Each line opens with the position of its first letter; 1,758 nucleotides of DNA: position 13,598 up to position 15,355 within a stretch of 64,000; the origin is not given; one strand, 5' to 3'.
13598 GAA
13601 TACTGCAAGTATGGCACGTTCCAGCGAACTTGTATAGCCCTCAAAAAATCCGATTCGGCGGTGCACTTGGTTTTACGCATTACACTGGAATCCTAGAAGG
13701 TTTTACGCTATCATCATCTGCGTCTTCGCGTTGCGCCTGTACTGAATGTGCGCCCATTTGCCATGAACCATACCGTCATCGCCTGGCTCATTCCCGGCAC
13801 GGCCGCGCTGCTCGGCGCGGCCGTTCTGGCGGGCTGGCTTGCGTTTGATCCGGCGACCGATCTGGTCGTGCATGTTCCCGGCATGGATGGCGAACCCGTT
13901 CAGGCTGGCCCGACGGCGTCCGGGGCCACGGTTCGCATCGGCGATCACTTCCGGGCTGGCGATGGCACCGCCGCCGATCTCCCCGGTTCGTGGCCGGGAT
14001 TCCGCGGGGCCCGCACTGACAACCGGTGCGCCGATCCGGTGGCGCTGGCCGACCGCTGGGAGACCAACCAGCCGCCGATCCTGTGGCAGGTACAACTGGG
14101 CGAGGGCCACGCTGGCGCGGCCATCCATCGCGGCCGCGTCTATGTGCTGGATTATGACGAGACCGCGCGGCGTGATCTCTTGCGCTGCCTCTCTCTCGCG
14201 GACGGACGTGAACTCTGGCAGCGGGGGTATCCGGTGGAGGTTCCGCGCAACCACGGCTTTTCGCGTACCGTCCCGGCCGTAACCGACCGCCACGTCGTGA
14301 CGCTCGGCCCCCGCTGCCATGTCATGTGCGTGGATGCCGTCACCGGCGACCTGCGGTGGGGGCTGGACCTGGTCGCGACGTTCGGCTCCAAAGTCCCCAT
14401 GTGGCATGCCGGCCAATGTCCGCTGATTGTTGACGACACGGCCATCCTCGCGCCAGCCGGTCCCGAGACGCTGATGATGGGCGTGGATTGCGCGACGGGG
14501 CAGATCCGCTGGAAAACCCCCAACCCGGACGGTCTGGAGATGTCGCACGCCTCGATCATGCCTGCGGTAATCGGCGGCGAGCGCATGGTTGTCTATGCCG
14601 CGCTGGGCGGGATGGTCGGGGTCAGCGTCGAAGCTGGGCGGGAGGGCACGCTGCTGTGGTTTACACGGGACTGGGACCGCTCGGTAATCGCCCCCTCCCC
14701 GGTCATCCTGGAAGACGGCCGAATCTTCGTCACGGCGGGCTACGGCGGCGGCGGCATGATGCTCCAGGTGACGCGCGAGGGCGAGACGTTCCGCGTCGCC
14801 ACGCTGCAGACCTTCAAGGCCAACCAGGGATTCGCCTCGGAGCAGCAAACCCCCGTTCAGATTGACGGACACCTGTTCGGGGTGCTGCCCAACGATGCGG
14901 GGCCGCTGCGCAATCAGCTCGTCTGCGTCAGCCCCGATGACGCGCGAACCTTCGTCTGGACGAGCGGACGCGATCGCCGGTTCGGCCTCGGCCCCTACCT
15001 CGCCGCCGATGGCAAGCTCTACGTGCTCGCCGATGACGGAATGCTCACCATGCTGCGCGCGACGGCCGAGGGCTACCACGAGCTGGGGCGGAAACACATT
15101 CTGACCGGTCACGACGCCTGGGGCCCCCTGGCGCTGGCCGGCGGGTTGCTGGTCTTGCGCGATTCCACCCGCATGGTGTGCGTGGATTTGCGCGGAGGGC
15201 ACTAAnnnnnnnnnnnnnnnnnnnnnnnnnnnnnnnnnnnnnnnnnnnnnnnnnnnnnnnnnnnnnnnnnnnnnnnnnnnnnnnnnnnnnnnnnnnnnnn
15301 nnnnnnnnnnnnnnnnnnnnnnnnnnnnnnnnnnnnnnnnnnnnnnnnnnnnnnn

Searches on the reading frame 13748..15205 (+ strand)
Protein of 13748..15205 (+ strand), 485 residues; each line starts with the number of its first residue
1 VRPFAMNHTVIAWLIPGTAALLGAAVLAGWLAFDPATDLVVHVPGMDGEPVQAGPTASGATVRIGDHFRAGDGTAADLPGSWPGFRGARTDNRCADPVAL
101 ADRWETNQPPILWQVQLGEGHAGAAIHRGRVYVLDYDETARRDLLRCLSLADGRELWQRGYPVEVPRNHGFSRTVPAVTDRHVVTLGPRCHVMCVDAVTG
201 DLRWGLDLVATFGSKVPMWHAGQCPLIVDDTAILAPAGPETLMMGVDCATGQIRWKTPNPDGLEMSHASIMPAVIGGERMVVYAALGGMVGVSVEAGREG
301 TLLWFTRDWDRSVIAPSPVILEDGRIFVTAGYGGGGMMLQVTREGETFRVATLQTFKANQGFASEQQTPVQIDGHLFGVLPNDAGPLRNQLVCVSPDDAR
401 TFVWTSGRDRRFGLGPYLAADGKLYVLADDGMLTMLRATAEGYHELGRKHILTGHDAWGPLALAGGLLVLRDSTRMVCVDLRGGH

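Call 4: search_protein_families(library=pfam, proteins=[window:13748-15205:+], max_evalue=0.01)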
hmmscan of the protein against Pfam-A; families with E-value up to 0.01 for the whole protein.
window:13748-15205:+ (485 aa): 1 family
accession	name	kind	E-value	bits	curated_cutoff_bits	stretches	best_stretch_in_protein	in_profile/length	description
PF13360.13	PQQ_2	-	1.9e-17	64.2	27.6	1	144-401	4-229/233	Outer membrane protein assembly factor BamB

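Call 5: search_protein_families(library=ncbifam, proteins=[window:13748-15205:+], max_evalue=0.01)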
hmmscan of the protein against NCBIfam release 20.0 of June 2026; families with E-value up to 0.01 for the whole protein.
window:13748-15205:+ (485 aa): 3 families
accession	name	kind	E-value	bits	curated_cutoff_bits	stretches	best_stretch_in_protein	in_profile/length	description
NF053615.1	SerThrKinAfsKStmc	equivalog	6.9e-06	25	1300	1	111-214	552-652/809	protein serine/threonine kinase AfsK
TIGR04528.1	acido_non_PQQ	subfamily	1.8e-05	23.7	650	1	105-257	28-179/493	acido-empty-quinoprotein group A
TIGR03300.1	assembly_YfgL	equivalog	0.00073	18.3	285.2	1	105-297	36-210/377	outer membrane protein assembly factor BamB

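Call 30: search_solved_structures(query=window:13748-15205:+, max_evalue=0.01)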
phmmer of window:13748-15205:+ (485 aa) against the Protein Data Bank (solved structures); distinct sequences matched with E-value up to 0.01: 0.

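Call 50: find_homologous_proteins(query=window:13748-15205:+, max_evalue=1e-10)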
Query window:13748-15205:+ (485 aa): 4631 proteins with E <= 1e-10 among 8000 candidates; the best 120 are listed.
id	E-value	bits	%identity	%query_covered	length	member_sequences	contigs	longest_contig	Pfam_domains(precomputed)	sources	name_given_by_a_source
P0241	0.0e+0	1027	91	100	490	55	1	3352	PF13360.14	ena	-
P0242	4.8e-252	855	77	99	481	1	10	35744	PF13360.14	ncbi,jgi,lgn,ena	-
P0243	8.2e-246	835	75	99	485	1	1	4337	PF13360.14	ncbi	-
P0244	1.1e-226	772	70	97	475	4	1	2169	PF13360.14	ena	-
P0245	2.5e-226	771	79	86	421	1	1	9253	PF13360.14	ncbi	-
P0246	5.4e-224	763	68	98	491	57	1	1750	PF13360.14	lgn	-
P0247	8.9e-224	762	72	98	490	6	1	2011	PF13360.14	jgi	jgi:outer membrane protein assembly factor BamB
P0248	3.2e-221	754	69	97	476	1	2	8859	PF13360.14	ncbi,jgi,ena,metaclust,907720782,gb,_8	metaclust:\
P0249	9.2e-221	752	67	99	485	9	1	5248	PF13360.14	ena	-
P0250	1.1e-220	752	69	98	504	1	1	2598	PF13360.14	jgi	jgi:outer membrane protein assembly factor BamB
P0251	1.5e-220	751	69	97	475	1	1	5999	PF13360.14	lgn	-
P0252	5.0e-220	750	69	98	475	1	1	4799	PF13360.14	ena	-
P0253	9.0e-219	746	71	97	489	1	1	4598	PF13360.14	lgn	-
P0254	1.5e-218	745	67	98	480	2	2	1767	PF13360.14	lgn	-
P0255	4.1e-218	743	69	98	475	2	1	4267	PF13360.14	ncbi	-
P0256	3.1e-216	737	69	97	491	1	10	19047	PF13360.14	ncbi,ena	-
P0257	9.9e-216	736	66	98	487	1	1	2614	PF13360.14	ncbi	-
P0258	1.1e-214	732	67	99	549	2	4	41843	PF13360.14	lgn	-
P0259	1.9e-214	731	67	98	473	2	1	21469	PF13360.14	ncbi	-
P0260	1.0e-212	726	67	98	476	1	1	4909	PF13360.14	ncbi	-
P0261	1.5e-212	725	69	98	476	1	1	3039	PF13360.14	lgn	-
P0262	9.3e-212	722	66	98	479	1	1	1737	PF13360.14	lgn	-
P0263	1.7e-209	715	66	98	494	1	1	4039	PF13360.14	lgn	-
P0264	6.6e-209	713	66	98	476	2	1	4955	PF13360.14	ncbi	-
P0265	1.1e-207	709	67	97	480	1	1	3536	PF13360.14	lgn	-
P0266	1.2e-207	709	65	97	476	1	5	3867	PF13360.14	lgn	-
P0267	4.0e-207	707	65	99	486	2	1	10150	PF13360.14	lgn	-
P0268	1.1e-203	696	64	98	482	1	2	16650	PF13360.14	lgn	-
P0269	9.3e-203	693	64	97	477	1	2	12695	PF13360.14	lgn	-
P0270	3.0e-200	684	65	96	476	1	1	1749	PF13360.14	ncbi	-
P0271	1.2e-189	649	59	98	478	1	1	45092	PF13360.14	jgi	jgi:outer membrane protein assembly factor BamB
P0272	3.6e-188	645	59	98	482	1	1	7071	PF13360.14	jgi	jgi:outer membrane protein assembly factor BamB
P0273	1.9e-187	642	58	98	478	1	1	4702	PF13360.14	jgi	jgi:outer membrane protein assembly factor BamB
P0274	2.2e-187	642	58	97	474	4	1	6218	PF13360.14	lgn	-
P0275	1.2e-186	640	57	98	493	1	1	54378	PF13360.14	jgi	jgi:outer membrane protein assembly factor BamB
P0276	7.9e-186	637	57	98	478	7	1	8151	PF13360.14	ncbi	-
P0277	6.9e-183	627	56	98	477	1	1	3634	PF13360.14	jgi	jgi:outer membrane protein assembly factor BamB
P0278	1.5e-182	626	55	99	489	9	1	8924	PF13360.14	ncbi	-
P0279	2.4e-182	625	57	98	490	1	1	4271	PF13360.14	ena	-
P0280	5.0e-182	624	57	99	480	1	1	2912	PF13360.14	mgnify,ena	mgnify:CR=1 FL=1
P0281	9.8e-182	623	57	98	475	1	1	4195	PF13360.14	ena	-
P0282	1.9e-181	622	58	97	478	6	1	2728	PF13360.14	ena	-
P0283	6.2e-181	621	56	98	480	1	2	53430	PF13360.14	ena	-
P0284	7.5e-181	620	54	99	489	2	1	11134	PF13360.14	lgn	-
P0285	9.0e-181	620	55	99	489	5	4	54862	PF13360.14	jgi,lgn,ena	jgi:outer membrane protein assembly factor BamB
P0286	3.1e-180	618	58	96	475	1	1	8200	PF13360.14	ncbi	-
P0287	6.4e-179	614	56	98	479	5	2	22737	PF13360.14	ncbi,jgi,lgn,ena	-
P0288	2.9e-178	612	58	93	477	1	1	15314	PF13360.14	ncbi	-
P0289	8.9e-178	610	55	99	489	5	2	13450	PF13360.14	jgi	-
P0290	1.1e-177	610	58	95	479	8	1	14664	PF13360.14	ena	-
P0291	3.6e-177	608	56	98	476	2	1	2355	PF13360.14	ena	-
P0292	5.7e-177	608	53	98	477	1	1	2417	PF13360.14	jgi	-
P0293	6.8e-177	607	55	98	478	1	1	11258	PF13360.14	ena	-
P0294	1.0e-176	607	54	99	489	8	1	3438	PF13360.14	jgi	jgi:outer membrane protein assembly factor BamB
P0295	1.2e-176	607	57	95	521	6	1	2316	PF13360.14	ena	-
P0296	1.6e-176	606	55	98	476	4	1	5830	PF13360.14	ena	-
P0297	2.3e-176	606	55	95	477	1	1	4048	PF13360.14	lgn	-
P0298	3.7e-176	605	56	95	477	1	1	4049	PF13360.14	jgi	jgi:outer membrane protein assembly factor BamB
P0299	5.8e-176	604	55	98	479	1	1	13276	PF13360.14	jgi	jgi:outer membrane protein assembly factor BamB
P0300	7.0e-176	604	55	98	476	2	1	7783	PF13360.14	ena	-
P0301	1.3e-175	603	55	98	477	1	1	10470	PF13360.14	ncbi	-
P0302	2.2e-175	602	54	95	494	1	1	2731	PF13360.14,PF13570.14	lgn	-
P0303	2.4e-175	602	54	98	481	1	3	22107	PF13360.14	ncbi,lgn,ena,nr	ncbi:MAG TPA: PQQ-binding-like beta-propeller repeat protein [Calditrichia bacterium]|nr:PQQ-binding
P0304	2.5e-175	602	57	96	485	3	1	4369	PF13360.14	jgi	jgi:outer membrane protein assembly factor BamB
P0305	3.0e-175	602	53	98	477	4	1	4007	PF13360.14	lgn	-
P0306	3.4e-175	602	55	98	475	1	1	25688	PF13360.14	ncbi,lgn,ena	ncbi:MAG: PQQ-binding-like beta-propeller repeat protein [bacterium]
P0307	5.8e-175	601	55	99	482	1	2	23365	PF13360.14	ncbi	-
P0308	7.0e-175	601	54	98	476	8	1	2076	PF13360.14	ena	-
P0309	7.3e-175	601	52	98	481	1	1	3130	PF13360.14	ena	-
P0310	1.6e-174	600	57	94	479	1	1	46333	PF13360.14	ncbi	-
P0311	3.5e-174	598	55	96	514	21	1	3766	PF13360.14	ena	-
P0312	4.1e-174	598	53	98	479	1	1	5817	PF13360.14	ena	-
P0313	5.1e-174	598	56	98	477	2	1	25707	PF13360.14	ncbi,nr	ncbi:PQQ-like beta-propeller repeat protein [bacterium]|nr:PQQ-like beta-propeller repeat protein [b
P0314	6.0e-174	598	56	96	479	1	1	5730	PF13360.14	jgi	-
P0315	6.5e-174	598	52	99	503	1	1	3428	PF13360.14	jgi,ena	-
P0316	7.3e-174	597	53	96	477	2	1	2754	PF13360.14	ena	-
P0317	8.4e-174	597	54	99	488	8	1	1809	PF13360.14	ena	-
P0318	9.4e-174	597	54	95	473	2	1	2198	PF13360.14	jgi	-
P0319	1.3e-173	597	55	98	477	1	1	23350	PF13360.14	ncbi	-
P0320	1.6e-173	596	56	95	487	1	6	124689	PF13360.14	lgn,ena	-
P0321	2.6e-173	596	56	98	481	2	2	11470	PF13360.14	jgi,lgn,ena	-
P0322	3.4e-173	595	55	93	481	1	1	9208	PF13360.14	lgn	-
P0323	3.6e-173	595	55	97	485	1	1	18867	PF13360.14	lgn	-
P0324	4.0e-173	595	53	97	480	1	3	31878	PF13360.14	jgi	-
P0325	4.9e-173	595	54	96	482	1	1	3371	PF13360.14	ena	-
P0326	7.1e-173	594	54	99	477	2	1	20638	PF13360.14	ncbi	-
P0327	8.6e-173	594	52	99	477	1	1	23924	PF13360.14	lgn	-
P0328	9.6e-173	594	54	98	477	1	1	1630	PF13360.14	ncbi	-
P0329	1.3e-172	593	53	98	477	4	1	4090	PF13360.14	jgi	-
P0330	1.6e-172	593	53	98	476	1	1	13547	PF13360.14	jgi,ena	-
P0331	1.7e-172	593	55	93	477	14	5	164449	PF13360.14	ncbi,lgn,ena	-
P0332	1.8e-172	593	53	98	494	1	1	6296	PF13360.14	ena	-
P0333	2.7e-172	592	54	96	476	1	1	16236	PF13360.14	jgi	jgi:outer membrane protein assembly factor BamB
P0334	2.9e-172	592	52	99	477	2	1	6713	PF13360.14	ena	-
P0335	3.0e-172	592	54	95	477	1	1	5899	PF13360.14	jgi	jgi:outer membrane protein assembly factor BamB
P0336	4.7e-172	591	53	98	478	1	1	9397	PF13360.14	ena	-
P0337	5.4e-172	591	56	96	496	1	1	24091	PF13360.14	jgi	jgi:outer membrane protein assembly factor BamB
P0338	5.7e-172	591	52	98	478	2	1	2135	PF13360.14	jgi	jgi:outer membrane protein assembly factor BamB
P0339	6.1e-172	591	56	92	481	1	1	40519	PF13360.14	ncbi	ncbi:MAG: PQQ-binding-like beta-propeller repeat protein [Planctomycetota bacterium]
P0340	6.9e-172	591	57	99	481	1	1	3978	PF13360.14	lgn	-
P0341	8.6e-172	591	54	96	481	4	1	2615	PF13360.14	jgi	jgi:outer membrane protein assembly factor BamB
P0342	9.2e-172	590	53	98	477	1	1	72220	PF13360.14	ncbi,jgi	-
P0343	1.1e-171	590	55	95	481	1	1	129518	PF13360.14,PF13570.14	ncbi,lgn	-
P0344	1.2e-171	590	52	99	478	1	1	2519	PF13360.14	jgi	jgi:outer membrane protein assembly factor BamB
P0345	1.6e-171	590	55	98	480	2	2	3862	PF13360.14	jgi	jgi:outer membrane protein assembly factor BamB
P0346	1.8e-171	590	54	93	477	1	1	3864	PF13360.14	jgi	jgi:outer membrane protein assembly factor BamB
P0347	2.2e-171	589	53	98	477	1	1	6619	PF13360.14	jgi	-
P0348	2.4e-171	589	57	96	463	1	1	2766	PF13360.14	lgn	-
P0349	2.7e-171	589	53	98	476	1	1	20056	PF13360.14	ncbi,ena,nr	ncbi:MAG: PQQ-binding-like beta-propeller repeat protein [Gemmatimonadetes bacterium]|nr:PQQ-binding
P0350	2.8e-171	589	54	96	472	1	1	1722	PF13360.14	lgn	-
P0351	2.8e-171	589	53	98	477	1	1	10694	PF13360.14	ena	-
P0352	3.1e-171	589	56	96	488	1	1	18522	PF13360.14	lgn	-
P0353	3.2e-171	589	53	98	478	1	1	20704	PF13360.14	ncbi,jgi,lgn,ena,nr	ncbi:MAG: hypothetical protein B6244_11590 [Candidatus Cloacimonetes bacterium 4572_55]|nr:MAG: hypo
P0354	3.7e-171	588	51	99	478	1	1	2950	PF13360.14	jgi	jgi:outer membrane protein assembly factor BamB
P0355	4.0e-171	588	53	98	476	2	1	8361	PF13360.14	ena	-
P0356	4.5e-171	588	53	98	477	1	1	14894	PF13360.14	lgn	-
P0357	4.7e-171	588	54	97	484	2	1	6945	PF13360.14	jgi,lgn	jgi:outer membrane protein assembly factor BamB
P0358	6.3e-171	588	54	98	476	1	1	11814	PF13360.14,PF13570.14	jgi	jgi:outer membrane protein assembly factor BamB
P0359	6.6e-171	588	53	98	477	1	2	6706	PF13360.14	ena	-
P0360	7.1e-171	588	52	98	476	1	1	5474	PF13360.14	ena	-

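Call 55: search_solved_structures(query=A3, max_evalue=1)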
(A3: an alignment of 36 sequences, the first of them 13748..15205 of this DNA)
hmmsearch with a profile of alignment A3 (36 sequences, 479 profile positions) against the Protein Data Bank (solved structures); distinct sequences matched with E-value up to 1: 23.
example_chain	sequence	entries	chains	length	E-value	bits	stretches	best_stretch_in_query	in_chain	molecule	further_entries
4hdj_A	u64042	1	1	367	0.00018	23.5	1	170-210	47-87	Outer membrane protein assembly factor BamB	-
9pxg_B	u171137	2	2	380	0.0002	23.4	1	170-210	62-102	Outer membrane protein assembly factor BamB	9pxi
6zcw_A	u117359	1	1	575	0.00046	22.2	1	169-300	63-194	Quinoprotein ethanol dehydrogenase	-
6zcv_A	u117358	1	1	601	0.00054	21.9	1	169-300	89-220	Quinoprotein ethanol dehydrogenase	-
8orr_AAA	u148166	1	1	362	0.00057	21.9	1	100-306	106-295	Outer membrane protein assembly factor BamB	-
7nri_B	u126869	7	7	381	0.002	20.1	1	103-313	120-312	Outer membrane protein assembly factor BamB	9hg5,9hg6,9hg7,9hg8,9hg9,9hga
2yh3_A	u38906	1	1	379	0.002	20.1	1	100-315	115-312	LIPOPROTEIN YFGL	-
8spr_B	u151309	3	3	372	0.002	20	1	102-313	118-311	Outer membrane protein assembly factor BamB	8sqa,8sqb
28jl_B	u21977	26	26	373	0.002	20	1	102-313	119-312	Outer membrane protein assembly factor BamB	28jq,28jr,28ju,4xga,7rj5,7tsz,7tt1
5ljo_B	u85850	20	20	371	0.0021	20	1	103-313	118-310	Outer membrane protein assembly factor BamB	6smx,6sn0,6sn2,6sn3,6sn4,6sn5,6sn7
3q54_A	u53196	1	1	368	0.0021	20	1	100-313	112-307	Outer membrane assembly lipoprotein YfgL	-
3q7m_A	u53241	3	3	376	0.0021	20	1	102-313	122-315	Lipoprotein yfgL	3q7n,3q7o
5ayw_B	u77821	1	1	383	0.0022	19.9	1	102-314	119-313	Outer membrane protein assembly factor BamB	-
3p1l_A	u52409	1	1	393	0.0022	19.9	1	100-313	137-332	Lipoprotein yfgL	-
3prw_A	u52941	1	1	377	0.0023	19.8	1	102-313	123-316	Lipoprotein yfgL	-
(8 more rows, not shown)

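Call 59: find_encoding_contigs(protein=P0349, flank=10000, max_places=1)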
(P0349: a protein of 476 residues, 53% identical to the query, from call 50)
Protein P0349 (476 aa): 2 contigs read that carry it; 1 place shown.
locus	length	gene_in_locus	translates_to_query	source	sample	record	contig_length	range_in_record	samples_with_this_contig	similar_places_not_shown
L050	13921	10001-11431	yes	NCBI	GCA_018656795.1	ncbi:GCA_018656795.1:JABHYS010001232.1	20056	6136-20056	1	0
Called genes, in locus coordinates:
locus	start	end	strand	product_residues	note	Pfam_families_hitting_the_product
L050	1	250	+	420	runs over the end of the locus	PF18082:NAT_N, PF18164:GNAT_C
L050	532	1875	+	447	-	PF01706:FliG_C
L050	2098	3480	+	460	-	PF00890:FAD_binding_2 (weak), PF01266:DAO (faint), PF07992:Pyr_redox_2 (faint), PF12831:FAD_oxidored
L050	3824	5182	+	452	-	PF01120:Alpha_L_fucos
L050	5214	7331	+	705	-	PF07715:Plug, PF00593:TonB_dep_Rec_b-barrel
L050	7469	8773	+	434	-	PF13360:PQQ_2, PF13570:Beta-prop_ACSF4 (faint), PF01011:PQQ (faint), PF13360:PQQ_2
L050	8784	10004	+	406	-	PF01011:PQQ (faint), PF13570:Beta-prop_ACSF4 (faint), PF13360:PQQ_2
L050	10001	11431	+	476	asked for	PF13360:PQQ_2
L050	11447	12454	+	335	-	-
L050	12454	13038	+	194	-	PF12838:Fer4_7 (faint), PF13187:Fer4_9 (faint), PF00037:Fer4 (faint), PF12837:Fer4_6 (faint), PF13237:Fer4_10 (faint), PF14697:Fer4_21 (weak)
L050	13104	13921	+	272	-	PF12801:Fer4_5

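Call 60: find_encoding_contigs(protein=P0353, flank=10000, max_places=1)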
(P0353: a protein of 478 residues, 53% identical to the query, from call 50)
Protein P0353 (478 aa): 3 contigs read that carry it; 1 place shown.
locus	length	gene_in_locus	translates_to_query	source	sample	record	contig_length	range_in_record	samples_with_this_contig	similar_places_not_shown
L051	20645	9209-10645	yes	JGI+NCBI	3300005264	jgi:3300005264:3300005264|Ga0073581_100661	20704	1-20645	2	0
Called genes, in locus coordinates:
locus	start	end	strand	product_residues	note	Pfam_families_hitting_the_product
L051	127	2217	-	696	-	PF00009:GTP_EFTU, PF03144:GTP_EFTU_D2, PF22042:EF-G_D2, PF14492:EFG_III, PF03764:EFG_IV, PF00679:EFG_C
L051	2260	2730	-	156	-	PF00177:Ribosomal_S7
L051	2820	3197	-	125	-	PF00164:Ribosom_S12_S23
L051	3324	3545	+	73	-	-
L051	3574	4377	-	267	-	PF01255:Prenyltransf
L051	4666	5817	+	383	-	PF13439:Glyco_transf_4, PF20706:GT4-conflict, PF00534:Glycos_transf_1, PF13692:Glyco_trans_1_4, PF13524:Glyco_trans_1_2 (weak)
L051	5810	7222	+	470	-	PF00696:AA_kinase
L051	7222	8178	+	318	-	PF00535:Glycos_transf_2, PF10111:Glyco_tranf_2_2, PF13641:Glyco_tranf_2_3, PF13632:Glyco_trans_2_3 (weak), PF02709:Glyco_transf_7C (weak)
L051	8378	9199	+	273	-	PF13489:Methyltransf_23, PF13847:Methyltransf_31 (weak), PF08241:Methyltransf_11, PF08242:Methyltransf_12, PF13649:Methyltransf_25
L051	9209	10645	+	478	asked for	PF13360:PQQ_2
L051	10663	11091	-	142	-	PF00903:Glyoxalase, PF13468:Glyoxalase_3, PF13669:Glyoxalase_4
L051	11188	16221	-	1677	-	PF00128:Alpha-amylase (weak), PF13585:CHU_C (faint), PF07610:DUF1573 (weak), PF22544:HYDIN_VesB_CFA65-like_Ig (faint), PF20009:GEVED, PF03160:Calx-beta, PF13860:FlgD_ig, PF18962:Por_Secre_tail (weak)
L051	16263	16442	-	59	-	-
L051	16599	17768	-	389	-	PF00932:LTD, PF13860:FlgD_ig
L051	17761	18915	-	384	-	PF08757:CotH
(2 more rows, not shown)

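Call 61: find_encoding_contigs(protein=P0303, flank=10000, max_places=1)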
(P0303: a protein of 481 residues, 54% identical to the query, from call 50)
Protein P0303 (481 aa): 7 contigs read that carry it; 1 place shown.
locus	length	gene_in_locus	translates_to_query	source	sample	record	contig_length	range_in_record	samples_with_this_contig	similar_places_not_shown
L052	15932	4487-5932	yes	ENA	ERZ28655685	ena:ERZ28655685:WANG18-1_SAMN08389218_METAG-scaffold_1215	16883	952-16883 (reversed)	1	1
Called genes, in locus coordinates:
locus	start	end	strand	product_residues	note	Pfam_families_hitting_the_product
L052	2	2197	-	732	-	?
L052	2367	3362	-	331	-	PF04616:Glyco_hydro_43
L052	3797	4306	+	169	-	-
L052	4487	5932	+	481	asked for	PF13360:PQQ_2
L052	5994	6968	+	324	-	PF08450:SGL (faint)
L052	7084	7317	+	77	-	-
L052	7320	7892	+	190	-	PF12838:Fer4_7 (faint), PF00037:Fer4 (faint), PF12837:Fer4_6 (faint)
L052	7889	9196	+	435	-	PF12801:Fer4_5, PF25160:LdpA_Fe-S-bd (faint), PF12837:Fer4_6 (faint), PF12838:Fer4_7 (faint), PF13187:Fer4_9 (faint), PF13237:Fer4_10 (faint), PF12801:Fer4_5 (weak), PF00037:Fer4 (weak), +2 more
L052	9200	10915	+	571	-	PF01011:PQQ (faint), PF13360:PQQ_2 (weak), PF13570:Beta-prop_ACSF4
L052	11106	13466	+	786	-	PF01257:2Fe-2S_thioredx, PF01512:Complex1_51K, PF10589:NADH_4Fe-4S, PF12838:Fer4_7, PF14697:Fer4_21, PF00037:Fer4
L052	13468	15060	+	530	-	PF13510:Fer2_4, PF14691:Fer4_20, PF07992:Pyr_redox_2, PF01266:DAO, PF13450:NAD_binding_8, PF22117:Fer4_Nqo3 (faint)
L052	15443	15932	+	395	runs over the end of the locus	-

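Call 62: find_encoding_contigs(protein=P0331, flank=10000, max_places=1)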
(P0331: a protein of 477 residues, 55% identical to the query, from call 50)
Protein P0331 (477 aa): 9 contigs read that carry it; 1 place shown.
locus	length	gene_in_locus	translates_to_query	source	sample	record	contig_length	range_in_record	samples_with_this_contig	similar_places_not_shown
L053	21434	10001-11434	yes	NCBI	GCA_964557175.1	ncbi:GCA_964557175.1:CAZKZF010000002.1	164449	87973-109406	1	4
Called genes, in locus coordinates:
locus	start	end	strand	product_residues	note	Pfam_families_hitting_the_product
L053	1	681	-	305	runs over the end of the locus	-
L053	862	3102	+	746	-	PF00069:Pkinase, PF01636:APH (faint), PF07714:PK_Tyr_Ser-Thr, PF14531:Kinase-like (faint), PF13424:TPR_12 (faint), PF13428:TPR_14 (faint), PF25062:ARM_TT21_N (faint), PF00515:TPR_1 (faint), +6 more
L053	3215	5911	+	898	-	-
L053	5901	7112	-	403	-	PF17170:DUF5128 (weak)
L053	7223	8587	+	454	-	PF13570:Beta-prop_ACSF4 (faint), PF01011:PQQ (faint), PF13360:PQQ_2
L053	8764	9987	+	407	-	PF13570:Beta-prop_ACSF4 (faint), PF13360:PQQ_2, PF01011:PQQ (faint)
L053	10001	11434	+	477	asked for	PF13360:PQQ_2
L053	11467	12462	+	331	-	-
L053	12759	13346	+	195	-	PF12838:Fer4_7 (faint), PF12837:Fer4_6 (faint)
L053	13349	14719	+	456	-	PF12801:Fer4_5, PF12837:Fer4_6 (faint), PF13183:Fer4_8 (faint), PF13187:Fer4_9 (faint), PF13484:Fer4_16 (faint), PF12801:Fer4_5 (weak), PF12838:Fer4_7 (weak), PF00037:Fer4 (weak), +2 more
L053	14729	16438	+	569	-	PF13360:PQQ_2 (weak), PF13570:Beta-prop_ACSF4 (weak)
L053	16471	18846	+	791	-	PF01257:2Fe-2S_thioredx, PF01512:Complex1_51K, PF10531:SLBB (weak), PF10589:NADH_4Fe-4S, PF00037:Fer4 (weak), PF12838:Fer4_7, PF13187:Fer4_9, PF14697:Fer4_21, +2 more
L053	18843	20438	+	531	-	PF13510:Fer2_4, PF14691:Fer4_20, PF00890:FAD_binding_2 (faint), PF01266:DAO, PF07992:Pyr_redox_2 (weak), PF12831:FAD_oxidored (weak), PF13450:NAD_binding_8, PF22117:Fer4_Nqo3 (faint)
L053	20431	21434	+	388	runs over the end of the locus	PF13360:PQQ_2, PF13570:Beta-prop_ACSF4, PF01011:PQQ, PF23381:Beta-prop_IFT122_1st (weak), PF13360:PQQ_2, PF13570:Beta-prop_ACSF4, PF13360:PQQ_2, PF13570:Beta-prop_ACSF4, +1 more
